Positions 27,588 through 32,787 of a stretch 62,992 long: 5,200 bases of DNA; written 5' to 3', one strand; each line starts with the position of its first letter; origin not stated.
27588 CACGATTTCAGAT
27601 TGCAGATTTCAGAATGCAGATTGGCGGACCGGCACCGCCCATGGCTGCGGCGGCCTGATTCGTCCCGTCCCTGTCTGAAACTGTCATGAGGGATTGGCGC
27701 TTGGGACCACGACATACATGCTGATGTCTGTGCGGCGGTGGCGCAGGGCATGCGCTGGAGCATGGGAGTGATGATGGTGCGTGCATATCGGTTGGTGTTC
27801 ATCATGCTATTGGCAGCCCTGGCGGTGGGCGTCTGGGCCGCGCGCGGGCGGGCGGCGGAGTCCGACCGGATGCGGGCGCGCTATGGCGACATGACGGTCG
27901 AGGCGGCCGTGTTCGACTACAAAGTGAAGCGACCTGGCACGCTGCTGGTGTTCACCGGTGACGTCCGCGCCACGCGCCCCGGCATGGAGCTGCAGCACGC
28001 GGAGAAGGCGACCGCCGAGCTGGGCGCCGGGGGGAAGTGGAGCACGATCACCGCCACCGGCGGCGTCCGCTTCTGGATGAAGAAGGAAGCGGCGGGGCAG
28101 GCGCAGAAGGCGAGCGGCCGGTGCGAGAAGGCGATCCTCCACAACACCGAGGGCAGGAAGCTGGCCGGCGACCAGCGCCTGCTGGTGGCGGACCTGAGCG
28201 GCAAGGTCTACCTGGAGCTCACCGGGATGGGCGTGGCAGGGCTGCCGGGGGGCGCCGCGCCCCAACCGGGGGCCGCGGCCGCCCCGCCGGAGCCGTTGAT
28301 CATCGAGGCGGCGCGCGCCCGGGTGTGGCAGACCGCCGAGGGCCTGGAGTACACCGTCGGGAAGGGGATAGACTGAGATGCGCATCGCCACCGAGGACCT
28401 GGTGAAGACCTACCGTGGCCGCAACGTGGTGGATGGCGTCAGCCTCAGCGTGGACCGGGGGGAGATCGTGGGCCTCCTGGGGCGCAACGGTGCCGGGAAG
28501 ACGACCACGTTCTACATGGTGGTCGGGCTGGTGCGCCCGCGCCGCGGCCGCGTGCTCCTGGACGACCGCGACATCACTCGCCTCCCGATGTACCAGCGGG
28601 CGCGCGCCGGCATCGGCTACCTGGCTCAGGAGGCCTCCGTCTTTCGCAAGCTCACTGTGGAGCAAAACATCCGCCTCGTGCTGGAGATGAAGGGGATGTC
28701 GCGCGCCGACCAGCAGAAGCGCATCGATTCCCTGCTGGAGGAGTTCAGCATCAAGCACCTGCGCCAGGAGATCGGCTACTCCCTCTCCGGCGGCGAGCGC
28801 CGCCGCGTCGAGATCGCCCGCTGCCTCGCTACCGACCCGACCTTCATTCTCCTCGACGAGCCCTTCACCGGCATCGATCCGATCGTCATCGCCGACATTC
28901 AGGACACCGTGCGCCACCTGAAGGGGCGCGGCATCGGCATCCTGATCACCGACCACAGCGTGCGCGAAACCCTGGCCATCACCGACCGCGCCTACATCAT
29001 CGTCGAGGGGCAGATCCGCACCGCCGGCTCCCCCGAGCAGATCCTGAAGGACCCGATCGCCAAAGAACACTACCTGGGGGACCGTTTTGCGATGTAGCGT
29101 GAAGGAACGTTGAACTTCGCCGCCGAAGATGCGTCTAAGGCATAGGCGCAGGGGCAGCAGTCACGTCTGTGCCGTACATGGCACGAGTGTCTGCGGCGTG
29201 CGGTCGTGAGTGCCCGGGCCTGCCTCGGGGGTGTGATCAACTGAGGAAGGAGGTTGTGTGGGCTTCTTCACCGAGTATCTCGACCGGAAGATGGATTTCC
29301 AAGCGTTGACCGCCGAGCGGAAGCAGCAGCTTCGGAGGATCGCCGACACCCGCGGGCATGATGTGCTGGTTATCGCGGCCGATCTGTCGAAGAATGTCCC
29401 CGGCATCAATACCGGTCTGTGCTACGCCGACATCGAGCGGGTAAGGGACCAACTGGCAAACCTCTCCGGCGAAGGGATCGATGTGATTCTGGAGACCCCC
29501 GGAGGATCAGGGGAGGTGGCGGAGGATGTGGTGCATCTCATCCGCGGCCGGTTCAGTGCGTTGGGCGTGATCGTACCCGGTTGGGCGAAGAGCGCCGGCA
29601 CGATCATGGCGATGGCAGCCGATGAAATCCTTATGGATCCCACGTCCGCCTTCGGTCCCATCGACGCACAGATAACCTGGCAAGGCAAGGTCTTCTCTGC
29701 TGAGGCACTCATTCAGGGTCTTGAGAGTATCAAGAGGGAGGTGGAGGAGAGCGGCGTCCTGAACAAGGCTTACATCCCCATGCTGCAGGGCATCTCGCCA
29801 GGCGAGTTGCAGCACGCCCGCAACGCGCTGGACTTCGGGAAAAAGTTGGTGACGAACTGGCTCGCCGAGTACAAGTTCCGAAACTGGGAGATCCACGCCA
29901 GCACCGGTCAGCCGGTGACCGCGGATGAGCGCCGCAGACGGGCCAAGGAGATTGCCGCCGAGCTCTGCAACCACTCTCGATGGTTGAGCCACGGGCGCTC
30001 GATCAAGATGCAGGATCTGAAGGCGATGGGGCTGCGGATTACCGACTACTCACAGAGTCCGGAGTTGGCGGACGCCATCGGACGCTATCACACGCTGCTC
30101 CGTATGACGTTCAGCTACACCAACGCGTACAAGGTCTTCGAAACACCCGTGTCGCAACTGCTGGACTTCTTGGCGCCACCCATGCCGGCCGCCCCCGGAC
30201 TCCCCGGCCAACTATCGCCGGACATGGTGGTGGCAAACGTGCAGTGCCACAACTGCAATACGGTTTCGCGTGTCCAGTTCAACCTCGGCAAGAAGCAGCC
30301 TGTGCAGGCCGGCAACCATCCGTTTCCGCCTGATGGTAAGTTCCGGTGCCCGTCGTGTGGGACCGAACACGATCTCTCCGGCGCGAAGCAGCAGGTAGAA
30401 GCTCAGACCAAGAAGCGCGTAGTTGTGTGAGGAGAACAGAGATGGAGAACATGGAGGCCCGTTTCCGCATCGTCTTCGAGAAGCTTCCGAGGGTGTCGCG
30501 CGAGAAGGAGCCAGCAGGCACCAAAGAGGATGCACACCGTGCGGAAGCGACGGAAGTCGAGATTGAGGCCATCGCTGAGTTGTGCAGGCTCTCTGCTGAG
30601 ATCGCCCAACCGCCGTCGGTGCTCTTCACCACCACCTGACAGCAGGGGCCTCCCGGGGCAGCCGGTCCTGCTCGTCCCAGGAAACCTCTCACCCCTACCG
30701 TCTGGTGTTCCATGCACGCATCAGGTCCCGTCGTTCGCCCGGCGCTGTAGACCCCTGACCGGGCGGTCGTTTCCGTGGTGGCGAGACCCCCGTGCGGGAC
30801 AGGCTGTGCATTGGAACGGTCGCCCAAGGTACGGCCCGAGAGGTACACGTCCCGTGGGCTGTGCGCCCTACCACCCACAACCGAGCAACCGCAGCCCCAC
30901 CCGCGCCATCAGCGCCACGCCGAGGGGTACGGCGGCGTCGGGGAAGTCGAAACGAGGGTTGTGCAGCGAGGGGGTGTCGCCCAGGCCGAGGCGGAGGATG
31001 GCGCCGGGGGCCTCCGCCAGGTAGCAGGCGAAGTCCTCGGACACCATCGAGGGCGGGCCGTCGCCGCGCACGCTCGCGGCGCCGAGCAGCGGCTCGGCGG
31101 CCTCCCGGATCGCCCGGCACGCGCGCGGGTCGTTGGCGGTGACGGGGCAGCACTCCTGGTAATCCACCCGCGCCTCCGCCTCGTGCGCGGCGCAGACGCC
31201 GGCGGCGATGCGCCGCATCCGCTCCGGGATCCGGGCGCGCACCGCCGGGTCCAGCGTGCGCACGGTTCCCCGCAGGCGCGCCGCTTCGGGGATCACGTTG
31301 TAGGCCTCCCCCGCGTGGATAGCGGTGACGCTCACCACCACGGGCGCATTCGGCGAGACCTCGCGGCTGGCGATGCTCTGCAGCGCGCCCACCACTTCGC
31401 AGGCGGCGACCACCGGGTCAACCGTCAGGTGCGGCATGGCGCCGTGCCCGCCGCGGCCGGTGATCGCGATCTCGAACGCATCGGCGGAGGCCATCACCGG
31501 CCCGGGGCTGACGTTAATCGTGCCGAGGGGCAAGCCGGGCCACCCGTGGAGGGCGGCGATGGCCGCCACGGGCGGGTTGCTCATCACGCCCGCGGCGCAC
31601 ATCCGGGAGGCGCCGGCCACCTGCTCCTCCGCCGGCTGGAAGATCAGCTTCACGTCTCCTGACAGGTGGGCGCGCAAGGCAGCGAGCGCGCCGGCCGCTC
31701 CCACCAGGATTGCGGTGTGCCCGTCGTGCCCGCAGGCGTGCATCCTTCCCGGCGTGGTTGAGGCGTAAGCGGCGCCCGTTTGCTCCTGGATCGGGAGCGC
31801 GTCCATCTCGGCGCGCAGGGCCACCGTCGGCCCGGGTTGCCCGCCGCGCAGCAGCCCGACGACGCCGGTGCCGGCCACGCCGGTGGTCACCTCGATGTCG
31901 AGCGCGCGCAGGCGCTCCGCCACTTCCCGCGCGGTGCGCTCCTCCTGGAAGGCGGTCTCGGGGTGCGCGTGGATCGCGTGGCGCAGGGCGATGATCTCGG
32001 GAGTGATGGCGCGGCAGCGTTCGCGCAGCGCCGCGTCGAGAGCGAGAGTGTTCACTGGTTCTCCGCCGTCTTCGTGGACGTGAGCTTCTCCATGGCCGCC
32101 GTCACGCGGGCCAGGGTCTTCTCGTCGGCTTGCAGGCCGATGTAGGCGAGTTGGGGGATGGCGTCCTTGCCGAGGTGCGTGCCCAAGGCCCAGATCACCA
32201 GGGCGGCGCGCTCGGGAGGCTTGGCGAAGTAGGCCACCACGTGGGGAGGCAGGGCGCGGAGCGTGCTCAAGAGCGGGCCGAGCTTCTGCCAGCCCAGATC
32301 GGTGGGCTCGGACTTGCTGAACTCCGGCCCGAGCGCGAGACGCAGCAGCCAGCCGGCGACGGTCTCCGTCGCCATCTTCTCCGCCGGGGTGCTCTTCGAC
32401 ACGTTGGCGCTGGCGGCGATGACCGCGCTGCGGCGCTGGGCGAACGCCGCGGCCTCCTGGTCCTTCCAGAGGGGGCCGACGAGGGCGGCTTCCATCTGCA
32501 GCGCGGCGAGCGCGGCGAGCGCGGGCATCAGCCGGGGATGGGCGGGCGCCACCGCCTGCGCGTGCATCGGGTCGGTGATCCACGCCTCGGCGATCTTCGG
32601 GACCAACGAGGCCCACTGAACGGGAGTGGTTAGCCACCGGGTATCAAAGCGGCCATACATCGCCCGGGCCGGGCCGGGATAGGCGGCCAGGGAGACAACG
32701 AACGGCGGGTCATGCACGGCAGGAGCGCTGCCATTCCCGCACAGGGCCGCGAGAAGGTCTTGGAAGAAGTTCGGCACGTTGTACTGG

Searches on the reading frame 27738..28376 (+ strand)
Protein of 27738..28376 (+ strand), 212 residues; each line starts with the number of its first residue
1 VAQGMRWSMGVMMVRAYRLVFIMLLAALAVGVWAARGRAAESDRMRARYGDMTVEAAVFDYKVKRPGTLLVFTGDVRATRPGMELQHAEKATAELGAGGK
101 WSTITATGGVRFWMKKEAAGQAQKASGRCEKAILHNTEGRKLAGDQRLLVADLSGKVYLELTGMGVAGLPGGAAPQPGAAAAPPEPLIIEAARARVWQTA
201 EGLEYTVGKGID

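Call 8: search_protein_families(library=pfam, proteins=[window:27738-28376:+], max_evalue=0.001)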
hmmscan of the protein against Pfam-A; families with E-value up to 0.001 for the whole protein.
window:27738-28376:+ (212 aa): 1 family
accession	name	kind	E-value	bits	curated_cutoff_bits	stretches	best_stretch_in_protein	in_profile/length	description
PF03968.19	LptD_N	-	0.00092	19.9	20.4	0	64-127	10-73/113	LptA/(LptD N-terminal domain) LPS transport protein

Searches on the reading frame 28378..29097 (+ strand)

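Call 8: search_protein_families(library=pfam, proteins=[window:28378-29097:+], max_evalue=0.001)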
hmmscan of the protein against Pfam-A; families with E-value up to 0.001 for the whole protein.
window:28378-29097:+ (239 aa): 2 families
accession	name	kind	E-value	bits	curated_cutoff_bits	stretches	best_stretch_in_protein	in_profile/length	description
PF00005.33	ABC_tran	-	5.8e-37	127.8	25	1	19-163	2-136/137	ABC transporter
PF13304.12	AAA_21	-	3e-05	24.7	27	0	147-194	250-299/304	AAA domain, putative AbiEii toxin, Type IV TA system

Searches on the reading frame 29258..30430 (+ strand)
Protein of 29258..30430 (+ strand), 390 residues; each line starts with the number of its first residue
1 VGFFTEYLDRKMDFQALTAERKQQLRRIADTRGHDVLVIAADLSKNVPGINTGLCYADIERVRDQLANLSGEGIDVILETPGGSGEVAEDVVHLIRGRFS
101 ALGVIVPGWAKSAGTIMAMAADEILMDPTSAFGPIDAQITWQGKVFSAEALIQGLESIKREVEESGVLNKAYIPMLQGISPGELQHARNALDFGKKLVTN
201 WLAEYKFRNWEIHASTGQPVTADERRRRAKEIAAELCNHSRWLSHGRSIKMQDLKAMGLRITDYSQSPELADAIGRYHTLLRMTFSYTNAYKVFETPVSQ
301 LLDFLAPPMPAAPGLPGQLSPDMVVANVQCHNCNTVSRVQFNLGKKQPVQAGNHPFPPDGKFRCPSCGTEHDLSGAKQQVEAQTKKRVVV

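Call 8: search_protein_families(library=pfam, proteins=[window:29258-30430:+], max_evalue=0.001)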
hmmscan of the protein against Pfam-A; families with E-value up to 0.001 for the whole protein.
window:29258-30430:+ (390 aa): 2 families
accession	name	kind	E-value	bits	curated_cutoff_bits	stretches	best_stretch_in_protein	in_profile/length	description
PF01972.22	SDH_protease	-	6.6e-17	61.9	31.3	1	8-140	24-160/286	ClpP-like SDH-type serine proteinase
PF25145.1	NfeD1b_N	-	4.2e-06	26.9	40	1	74-142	34-101/189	NfeD1b, N-terminal domain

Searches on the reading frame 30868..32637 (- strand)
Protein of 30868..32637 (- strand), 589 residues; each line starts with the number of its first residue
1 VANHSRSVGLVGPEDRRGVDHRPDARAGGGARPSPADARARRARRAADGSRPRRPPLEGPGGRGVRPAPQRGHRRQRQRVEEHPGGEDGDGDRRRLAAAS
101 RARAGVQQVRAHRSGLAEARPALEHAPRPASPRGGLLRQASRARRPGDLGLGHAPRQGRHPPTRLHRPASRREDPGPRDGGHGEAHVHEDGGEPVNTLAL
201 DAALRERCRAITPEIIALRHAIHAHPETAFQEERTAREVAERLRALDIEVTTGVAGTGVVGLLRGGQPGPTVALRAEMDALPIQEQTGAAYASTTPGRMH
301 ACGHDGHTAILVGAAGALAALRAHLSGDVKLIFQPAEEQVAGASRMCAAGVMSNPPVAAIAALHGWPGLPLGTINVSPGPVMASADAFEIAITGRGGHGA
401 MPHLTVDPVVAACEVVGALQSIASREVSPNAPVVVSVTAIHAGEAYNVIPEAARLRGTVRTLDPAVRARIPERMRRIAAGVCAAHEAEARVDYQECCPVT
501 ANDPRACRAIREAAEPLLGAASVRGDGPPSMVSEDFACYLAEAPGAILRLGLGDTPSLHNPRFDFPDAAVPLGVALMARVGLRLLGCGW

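Call 8: search_protein_families(library=pfam, proteins=[window:30868-32637:-], max_evalue=0.001)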
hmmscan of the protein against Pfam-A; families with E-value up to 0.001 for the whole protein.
window:30868-32637:- (589 aa): 2 families
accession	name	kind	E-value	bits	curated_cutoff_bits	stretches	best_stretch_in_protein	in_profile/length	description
PF01546.33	Peptidase_M20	-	8.8e-41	140.5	24.6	1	273-580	1-203/206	Peptidase family M20/M25/M40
PF07687.19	M20_dimer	-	1.6e-10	41.3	21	1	387-479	8-100/107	Peptidase dimerisation domain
